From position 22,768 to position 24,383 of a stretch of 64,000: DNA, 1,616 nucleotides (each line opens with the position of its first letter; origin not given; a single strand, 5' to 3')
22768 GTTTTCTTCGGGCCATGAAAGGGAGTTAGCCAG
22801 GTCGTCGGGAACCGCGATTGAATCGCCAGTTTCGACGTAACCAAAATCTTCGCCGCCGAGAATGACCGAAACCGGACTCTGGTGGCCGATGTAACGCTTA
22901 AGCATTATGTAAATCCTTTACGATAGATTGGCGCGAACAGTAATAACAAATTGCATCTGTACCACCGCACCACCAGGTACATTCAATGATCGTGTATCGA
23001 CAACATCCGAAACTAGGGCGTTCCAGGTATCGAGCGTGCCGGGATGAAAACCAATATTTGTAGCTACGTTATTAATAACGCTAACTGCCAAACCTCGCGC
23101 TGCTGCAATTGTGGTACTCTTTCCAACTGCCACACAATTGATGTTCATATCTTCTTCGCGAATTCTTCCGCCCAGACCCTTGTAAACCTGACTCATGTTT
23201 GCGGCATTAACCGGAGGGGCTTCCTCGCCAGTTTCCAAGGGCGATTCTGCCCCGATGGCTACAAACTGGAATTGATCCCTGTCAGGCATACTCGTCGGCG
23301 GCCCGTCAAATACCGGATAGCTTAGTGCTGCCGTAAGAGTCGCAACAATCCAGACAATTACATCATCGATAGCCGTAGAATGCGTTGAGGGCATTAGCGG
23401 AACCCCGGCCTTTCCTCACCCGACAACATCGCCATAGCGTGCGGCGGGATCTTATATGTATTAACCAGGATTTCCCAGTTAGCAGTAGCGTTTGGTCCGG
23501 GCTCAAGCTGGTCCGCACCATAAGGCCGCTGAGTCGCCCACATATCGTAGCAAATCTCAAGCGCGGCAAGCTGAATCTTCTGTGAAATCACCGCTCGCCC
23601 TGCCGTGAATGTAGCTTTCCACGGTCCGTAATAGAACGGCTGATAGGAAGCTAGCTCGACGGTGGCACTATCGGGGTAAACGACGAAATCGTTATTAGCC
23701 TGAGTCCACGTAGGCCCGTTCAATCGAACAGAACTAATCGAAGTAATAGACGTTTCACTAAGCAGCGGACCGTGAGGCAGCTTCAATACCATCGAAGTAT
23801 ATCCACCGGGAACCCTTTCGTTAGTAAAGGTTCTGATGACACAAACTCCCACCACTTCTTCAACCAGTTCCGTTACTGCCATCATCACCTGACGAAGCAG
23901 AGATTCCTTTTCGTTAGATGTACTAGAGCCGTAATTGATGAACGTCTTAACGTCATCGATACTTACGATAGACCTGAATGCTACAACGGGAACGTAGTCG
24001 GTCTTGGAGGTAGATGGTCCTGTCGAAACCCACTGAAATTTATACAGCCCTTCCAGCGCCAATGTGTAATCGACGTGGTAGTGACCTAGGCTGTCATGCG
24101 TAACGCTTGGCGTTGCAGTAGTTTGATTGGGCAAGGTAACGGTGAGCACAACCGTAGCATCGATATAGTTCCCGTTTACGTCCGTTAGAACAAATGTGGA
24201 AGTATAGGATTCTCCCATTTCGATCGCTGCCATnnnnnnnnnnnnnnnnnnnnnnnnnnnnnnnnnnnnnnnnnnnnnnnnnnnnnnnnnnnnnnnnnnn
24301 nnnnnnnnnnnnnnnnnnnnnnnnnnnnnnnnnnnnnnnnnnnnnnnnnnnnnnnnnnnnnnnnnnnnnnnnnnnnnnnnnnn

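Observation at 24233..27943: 1236-aa protein with ~24 tandem 20-aa Lys-Lys-Pro/Gly-Thr-Gly repeats between the capsid and connector genes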

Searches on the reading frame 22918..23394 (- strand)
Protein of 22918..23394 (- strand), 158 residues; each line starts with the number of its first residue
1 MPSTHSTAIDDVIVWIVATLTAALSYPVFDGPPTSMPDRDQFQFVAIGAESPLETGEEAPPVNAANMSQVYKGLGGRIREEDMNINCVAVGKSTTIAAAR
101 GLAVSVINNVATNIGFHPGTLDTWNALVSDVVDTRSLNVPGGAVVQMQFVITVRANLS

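Call 5: search_protein_families(library=pfam, proteins=[window:22918-23394:-], max_evalue=0.01)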
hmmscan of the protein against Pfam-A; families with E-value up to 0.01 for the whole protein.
window:22918-23394:- (158 aa): 0 families

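Call 6: search_protein_families(library=phrogs, proteins=[window:22918-23394:-], max_evalue=0.01)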
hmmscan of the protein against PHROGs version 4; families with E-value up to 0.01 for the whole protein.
window:22918-23394:- (158 aa): 0 families

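Call 64: search_protein_families(library=pfam, proteins=[window:22918-23394:-], max_evalue=10)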
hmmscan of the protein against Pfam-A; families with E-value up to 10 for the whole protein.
window:22918-23394:- (158 aa): 2 families
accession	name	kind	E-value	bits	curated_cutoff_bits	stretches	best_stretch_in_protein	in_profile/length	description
PF21851.2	DUF6910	-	0.027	14.7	27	1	35-108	29-99/225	Family of unknown function (DUF6910)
PF22000.2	DUF6929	-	0.2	11.2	27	1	53-105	93-146/286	Family of unknown function (DUF6929)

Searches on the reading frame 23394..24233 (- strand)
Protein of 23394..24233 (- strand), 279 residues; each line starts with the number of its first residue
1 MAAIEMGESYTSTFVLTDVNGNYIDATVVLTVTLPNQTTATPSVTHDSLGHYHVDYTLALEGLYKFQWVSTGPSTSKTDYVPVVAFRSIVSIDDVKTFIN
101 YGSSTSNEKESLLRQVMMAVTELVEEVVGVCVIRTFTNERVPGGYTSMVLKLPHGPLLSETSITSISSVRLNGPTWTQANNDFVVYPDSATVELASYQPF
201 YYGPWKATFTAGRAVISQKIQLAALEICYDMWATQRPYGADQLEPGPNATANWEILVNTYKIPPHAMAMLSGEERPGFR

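Call 5: search_protein_families(library=pfam, proteins=[window:23394-24233:-], max_evalue=0.01)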
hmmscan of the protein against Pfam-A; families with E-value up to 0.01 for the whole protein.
window:23394-24233:- (279 aa): 0 families

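Call 6: search_protein_families(library=phrogs, proteins=[window:23394-24233:-], max_evalue=0.01)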
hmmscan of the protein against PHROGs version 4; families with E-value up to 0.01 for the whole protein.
window:23394-24233:- (279 aa): 1 family
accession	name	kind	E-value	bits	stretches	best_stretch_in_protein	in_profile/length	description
phrog_17896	-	unknown function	0.00011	22.9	1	4-98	2-94/230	-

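Call 53: search_protein_families(library=ncbifam, proteins=[window:23394-24233:-], max_evalue=0.01)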
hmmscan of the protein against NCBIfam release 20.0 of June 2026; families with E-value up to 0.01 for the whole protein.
window:23394-24233:- (279 aa): 0 families

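Call 61: search_dna_similar(query=window:23394-24233:-, collection=phages, mode=protein, max_rows=12, max_evalue=0.001)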
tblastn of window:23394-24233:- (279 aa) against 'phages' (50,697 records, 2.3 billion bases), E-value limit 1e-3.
No match.

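Call 63: search_solved_structures(query=window:23394-24233:-, max_evalue=10)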
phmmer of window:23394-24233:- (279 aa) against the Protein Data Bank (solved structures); distinct sequences matched with E-value up to 10: 4.
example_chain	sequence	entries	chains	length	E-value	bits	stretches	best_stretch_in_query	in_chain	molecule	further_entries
3tej_A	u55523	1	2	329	0.066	15.8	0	160-213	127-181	Enterobactin synthase component F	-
2roq_A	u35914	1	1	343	0.073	15.6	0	160-212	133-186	Enterobactin synthetase component F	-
9o7m_C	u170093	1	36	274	0.99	11.9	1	135-187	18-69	YfdQ Protein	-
2p5t_B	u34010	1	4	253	1.3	11.6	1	30-71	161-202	PezT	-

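Call 64: search_protein_families(library=pfam, proteins=[window:23394-24233:-], max_evalue=10)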
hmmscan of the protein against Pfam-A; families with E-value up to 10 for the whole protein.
window:23394-24233:- (279 aa): 1 family
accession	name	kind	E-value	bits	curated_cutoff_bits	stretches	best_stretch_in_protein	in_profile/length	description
PF02369.22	Big_1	-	0.029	14.9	34.9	1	10-72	19-82/93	Bacterial Ig-like domain (group 1)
